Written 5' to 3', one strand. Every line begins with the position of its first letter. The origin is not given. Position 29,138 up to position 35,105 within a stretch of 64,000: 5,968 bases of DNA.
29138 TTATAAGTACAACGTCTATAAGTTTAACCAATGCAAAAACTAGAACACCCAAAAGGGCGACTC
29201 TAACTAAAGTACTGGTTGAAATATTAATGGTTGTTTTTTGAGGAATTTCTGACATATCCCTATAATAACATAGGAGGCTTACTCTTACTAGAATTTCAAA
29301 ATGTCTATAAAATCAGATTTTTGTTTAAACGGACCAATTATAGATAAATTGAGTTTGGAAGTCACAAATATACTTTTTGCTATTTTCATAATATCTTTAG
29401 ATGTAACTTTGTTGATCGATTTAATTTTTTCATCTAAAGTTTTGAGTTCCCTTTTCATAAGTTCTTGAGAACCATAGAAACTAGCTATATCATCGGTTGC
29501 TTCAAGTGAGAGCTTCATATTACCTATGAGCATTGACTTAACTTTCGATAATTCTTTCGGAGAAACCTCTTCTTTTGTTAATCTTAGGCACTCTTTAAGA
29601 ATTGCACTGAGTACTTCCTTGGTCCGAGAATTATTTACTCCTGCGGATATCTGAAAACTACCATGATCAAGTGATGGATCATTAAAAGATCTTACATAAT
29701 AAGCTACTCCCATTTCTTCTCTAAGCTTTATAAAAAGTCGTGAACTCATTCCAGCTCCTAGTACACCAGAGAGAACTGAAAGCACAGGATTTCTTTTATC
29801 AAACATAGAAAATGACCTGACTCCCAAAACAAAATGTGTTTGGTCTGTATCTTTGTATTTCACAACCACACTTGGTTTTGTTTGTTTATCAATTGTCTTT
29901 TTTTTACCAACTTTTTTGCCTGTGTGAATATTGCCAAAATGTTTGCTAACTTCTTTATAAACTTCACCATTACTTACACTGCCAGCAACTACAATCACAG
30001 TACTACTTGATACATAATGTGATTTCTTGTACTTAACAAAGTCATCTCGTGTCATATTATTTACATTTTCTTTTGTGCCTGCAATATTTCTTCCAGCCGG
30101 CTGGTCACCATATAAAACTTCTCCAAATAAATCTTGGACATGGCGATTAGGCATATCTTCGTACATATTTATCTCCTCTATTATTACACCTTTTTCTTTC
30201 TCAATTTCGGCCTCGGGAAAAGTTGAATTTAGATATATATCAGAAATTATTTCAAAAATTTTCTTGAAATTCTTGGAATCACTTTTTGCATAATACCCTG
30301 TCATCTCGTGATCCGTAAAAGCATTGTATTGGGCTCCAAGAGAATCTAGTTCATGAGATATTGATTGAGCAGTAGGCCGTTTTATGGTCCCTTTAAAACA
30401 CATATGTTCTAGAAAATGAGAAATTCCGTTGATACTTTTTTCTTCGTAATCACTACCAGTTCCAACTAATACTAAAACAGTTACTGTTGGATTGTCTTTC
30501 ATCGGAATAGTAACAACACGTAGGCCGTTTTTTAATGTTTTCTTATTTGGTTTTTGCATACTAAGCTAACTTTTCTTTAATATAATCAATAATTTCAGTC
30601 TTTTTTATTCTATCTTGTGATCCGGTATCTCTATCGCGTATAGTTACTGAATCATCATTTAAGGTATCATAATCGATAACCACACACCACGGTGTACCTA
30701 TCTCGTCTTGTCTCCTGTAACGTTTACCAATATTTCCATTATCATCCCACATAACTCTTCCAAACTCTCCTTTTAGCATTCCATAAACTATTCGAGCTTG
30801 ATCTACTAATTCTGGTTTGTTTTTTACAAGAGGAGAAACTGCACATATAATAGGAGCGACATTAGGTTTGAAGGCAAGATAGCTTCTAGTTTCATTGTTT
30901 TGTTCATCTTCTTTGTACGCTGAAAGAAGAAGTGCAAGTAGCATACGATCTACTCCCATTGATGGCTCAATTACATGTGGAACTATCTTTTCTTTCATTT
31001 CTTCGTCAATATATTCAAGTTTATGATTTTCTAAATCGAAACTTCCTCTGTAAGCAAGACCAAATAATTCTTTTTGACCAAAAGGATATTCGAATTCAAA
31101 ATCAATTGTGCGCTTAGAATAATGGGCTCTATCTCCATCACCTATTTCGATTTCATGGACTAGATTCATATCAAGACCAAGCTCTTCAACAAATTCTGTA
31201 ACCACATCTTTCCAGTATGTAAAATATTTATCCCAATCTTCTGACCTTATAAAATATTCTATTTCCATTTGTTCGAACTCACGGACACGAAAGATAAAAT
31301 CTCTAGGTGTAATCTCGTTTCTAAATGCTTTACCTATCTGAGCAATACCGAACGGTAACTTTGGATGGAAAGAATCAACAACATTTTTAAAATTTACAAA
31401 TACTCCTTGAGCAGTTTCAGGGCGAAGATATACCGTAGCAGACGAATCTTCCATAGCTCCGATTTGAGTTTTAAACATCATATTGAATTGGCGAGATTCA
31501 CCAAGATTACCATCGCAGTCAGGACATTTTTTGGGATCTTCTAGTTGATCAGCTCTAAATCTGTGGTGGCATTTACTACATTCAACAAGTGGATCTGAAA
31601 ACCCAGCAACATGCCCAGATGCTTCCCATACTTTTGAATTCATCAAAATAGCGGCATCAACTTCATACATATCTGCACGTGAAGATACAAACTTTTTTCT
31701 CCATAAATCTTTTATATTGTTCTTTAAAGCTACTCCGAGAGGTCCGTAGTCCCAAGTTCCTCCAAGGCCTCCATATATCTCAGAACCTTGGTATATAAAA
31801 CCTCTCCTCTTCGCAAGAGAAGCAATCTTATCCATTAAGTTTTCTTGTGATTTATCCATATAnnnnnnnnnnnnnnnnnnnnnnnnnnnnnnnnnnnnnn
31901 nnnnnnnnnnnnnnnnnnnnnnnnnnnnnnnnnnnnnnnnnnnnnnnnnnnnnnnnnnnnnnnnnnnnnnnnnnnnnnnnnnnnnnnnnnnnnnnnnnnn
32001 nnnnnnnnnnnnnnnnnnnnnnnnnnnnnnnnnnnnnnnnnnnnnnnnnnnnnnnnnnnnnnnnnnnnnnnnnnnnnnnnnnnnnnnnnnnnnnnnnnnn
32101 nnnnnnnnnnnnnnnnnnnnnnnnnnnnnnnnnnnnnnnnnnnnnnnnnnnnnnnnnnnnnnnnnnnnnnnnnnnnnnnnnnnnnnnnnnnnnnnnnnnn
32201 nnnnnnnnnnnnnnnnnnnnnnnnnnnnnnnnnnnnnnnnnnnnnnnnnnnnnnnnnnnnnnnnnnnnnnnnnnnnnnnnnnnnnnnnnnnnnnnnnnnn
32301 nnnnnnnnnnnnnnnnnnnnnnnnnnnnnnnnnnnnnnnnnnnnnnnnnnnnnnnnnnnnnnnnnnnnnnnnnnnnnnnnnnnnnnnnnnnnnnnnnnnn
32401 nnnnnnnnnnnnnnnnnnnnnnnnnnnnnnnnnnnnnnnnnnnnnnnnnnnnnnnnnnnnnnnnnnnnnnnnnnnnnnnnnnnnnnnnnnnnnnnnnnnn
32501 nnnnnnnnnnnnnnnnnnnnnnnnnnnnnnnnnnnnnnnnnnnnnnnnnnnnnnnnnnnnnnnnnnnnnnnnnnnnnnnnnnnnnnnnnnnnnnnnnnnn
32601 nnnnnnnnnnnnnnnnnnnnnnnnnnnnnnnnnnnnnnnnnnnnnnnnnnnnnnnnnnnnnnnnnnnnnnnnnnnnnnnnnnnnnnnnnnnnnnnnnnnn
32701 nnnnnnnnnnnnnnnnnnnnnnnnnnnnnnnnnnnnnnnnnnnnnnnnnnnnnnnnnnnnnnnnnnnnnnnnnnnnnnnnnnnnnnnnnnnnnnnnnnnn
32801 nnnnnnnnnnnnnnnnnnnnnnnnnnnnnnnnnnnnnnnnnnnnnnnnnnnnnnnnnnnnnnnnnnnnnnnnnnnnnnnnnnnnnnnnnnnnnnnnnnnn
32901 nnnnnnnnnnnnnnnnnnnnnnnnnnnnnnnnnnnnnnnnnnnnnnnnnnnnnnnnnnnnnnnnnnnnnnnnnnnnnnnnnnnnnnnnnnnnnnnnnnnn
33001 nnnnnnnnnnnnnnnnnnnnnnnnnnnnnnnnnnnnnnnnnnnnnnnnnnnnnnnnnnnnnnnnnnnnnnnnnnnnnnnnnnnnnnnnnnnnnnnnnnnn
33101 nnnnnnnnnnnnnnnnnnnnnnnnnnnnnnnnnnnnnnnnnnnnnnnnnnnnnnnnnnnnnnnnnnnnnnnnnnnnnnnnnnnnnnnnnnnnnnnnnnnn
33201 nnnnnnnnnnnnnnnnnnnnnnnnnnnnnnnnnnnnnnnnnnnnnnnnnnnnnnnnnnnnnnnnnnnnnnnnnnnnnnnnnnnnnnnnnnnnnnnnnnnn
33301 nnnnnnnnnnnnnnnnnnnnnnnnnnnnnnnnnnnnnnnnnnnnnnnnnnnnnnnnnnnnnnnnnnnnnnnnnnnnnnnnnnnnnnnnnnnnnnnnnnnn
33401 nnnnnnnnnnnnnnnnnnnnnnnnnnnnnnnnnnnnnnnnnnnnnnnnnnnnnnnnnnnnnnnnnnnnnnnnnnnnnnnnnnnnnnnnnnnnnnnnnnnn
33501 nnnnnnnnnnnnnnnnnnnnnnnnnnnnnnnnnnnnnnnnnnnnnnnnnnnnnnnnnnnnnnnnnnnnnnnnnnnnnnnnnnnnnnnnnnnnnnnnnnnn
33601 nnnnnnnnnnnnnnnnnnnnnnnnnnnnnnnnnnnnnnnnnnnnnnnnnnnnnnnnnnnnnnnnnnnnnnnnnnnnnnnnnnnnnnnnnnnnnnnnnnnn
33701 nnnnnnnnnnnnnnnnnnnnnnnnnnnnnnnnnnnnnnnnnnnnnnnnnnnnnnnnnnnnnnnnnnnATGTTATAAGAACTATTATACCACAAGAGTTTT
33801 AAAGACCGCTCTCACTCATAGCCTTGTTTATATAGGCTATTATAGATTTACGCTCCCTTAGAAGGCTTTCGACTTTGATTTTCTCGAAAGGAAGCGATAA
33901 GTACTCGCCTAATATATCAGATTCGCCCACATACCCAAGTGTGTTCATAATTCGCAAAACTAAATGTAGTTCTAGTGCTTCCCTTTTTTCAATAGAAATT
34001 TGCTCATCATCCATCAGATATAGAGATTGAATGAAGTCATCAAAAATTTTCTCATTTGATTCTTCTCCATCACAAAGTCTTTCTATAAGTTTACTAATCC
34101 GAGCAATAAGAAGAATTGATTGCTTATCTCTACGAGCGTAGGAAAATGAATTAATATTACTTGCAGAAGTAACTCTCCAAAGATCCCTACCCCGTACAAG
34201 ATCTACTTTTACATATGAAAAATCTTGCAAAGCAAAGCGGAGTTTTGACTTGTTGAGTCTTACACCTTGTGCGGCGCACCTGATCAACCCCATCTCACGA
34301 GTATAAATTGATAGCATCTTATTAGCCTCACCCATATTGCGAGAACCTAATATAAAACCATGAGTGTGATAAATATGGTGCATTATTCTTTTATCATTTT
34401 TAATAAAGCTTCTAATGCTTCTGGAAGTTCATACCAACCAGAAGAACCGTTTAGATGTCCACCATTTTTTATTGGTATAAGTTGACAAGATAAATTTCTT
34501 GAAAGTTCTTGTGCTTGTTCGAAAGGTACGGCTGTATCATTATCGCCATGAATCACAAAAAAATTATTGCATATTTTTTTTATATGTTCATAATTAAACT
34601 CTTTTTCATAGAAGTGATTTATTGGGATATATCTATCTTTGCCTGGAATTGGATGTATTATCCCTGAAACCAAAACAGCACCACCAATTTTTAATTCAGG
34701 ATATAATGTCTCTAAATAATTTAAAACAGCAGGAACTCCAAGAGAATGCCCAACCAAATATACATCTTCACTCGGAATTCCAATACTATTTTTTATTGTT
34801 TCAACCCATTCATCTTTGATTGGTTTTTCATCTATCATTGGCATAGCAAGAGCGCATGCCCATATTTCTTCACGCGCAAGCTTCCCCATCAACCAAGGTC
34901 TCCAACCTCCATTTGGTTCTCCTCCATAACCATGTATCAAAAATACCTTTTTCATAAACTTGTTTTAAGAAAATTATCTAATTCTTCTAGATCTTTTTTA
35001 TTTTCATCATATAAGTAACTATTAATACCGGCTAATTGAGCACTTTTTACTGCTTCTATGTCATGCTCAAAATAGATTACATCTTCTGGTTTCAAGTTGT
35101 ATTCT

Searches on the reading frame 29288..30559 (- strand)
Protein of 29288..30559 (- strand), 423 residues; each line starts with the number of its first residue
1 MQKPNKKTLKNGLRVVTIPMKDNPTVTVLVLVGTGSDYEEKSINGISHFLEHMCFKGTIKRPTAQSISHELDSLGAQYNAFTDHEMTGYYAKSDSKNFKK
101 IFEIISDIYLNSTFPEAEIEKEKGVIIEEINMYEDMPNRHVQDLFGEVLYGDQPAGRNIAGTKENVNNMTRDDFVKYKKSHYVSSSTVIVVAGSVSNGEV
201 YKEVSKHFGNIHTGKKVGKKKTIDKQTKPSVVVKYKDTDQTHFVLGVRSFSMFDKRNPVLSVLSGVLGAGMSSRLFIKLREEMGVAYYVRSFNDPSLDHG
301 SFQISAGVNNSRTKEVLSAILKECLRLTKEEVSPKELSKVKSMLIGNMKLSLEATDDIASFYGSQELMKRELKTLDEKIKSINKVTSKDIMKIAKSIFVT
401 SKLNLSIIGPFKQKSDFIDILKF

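Call 42: search_protein_families(library=pfam, proteins=[window:29288-30559:-], max_evalue=0.0001)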
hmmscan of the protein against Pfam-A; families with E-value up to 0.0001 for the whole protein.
window:29288-30559:- (423 aa): 2 families
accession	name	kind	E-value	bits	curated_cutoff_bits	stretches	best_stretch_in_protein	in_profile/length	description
PF00675.25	Peptidase_M16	-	1.1e-38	132.9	22.3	1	15-162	2-148/149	Insulinase (Peptidase family M16)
PF05193.26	Peptidase_M16_C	-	2.2e-37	129.1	23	1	168-344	1-181/181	Peptidase M16 inactive domain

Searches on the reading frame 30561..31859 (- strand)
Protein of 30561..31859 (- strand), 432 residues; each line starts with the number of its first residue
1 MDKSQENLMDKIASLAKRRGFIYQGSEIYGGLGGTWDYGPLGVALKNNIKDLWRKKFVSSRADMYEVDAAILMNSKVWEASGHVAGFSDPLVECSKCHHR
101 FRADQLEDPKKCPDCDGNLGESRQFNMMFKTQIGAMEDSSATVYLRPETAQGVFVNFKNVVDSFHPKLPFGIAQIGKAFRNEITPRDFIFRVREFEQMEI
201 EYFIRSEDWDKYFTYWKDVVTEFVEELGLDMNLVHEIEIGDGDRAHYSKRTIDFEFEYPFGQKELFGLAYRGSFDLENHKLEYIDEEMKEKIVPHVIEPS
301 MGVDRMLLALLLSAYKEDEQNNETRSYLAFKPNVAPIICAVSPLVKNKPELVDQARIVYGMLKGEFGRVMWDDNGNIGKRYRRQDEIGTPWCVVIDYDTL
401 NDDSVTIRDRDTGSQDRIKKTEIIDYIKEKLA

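Call 42: search_protein_families(library=pfam, proteins=[window:30561-31859:-], max_evalue=0.0001)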
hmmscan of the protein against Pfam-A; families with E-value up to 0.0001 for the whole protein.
window:30561-31859:- (432 aa): 2 families
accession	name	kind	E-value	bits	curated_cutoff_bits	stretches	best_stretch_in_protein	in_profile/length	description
PF03129.25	HGTP_anticodon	-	1.4e-20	73.7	21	1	339-430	2-94/94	Anticodon binding domain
PF00587.30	tRNA-synt_2b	-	4.1e-15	56.7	29.3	1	139-311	7-176/179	tRNA synthetase class II core domain (G, H, P, S and T)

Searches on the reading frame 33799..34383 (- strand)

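Call 42: search_protein_families(library=pfam, proteins=[window:33799-34383:-], max_evalue=0.0001)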
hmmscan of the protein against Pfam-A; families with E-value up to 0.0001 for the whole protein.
window:33799-34383:- (194 aa): 2 families
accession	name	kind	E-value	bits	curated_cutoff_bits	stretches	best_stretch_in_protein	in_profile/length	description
PF11967.14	RecO_N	-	2.5e-16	59.9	27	1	1-80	1-80/80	Recombination protein O N terminal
PF02565.21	RecO_C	-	1.4e-05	25.3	22.1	1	91-151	8-64/157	Recombination protein O C terminal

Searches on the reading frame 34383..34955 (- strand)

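Call 42: search_protein_families(library=pfam, proteins=[window:34383-34955:-], max_evalue=0.0001)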
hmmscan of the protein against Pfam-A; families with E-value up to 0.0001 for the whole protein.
window:34383-34955:- (190 aa): 4 families
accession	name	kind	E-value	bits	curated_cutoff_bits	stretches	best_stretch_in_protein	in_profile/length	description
PF06821.19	Ser_hydrolase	-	1.8e-23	83.8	22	1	5-184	2-170/172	Serine hydrolase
PF12146.15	Hydrolase_4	-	4.6e-05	23.3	27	0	61-105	74-116/239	Serine aminopeptidase, S33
PF12697.13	Abhydrolase_6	-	5.7e-05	24.3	26.3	0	4-111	1-106/217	Alpha/beta hydrolase family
PF00561.26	Abhydrolase_1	-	8.9e-05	22.7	25.8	0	61-100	67-103/245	alpha/beta hydrolase fold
